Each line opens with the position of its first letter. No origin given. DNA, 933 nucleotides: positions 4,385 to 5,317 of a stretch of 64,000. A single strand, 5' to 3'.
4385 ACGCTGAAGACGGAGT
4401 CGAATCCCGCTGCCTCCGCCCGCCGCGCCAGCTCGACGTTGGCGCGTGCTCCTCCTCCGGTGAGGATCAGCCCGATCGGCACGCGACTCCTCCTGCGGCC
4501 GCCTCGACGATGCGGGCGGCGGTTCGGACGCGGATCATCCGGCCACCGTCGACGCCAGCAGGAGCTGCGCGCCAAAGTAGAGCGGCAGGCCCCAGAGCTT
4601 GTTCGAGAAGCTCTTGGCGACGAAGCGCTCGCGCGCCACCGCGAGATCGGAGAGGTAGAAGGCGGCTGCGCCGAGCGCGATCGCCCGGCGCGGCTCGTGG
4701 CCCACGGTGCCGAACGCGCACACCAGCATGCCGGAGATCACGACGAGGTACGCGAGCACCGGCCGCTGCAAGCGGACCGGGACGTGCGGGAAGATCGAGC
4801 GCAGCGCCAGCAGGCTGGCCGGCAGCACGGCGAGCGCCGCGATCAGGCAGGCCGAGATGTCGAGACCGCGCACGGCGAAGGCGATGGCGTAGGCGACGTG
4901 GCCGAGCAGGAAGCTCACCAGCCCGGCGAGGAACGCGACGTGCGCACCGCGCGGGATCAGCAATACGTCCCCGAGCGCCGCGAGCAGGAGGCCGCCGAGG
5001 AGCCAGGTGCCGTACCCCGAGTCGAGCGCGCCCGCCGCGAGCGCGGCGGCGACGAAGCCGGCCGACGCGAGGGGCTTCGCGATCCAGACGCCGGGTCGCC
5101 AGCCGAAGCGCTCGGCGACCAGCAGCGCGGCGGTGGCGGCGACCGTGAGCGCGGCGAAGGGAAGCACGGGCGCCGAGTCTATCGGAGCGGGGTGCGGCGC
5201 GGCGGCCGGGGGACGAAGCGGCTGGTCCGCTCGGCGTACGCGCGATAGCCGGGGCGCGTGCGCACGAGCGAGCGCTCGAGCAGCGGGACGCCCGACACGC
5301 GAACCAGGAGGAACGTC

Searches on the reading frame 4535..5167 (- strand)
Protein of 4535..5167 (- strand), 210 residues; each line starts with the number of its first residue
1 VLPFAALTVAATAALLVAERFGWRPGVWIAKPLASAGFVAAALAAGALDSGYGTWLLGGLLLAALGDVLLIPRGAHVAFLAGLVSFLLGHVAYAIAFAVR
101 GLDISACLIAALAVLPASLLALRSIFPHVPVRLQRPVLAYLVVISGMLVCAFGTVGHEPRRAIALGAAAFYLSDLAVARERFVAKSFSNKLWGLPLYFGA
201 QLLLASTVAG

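Call 31: search_protein_families(library=pfam, proteins=[window:4535-5167:-], max_evalue=0.00001)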
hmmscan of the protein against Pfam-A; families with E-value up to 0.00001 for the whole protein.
window:4535-5167:- (210 aa): 1 family
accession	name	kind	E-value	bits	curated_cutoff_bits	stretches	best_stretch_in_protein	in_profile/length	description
PF07947.19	YhhN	-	9.4e-34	117.1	25.6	1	28-207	3-181/182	YhhN family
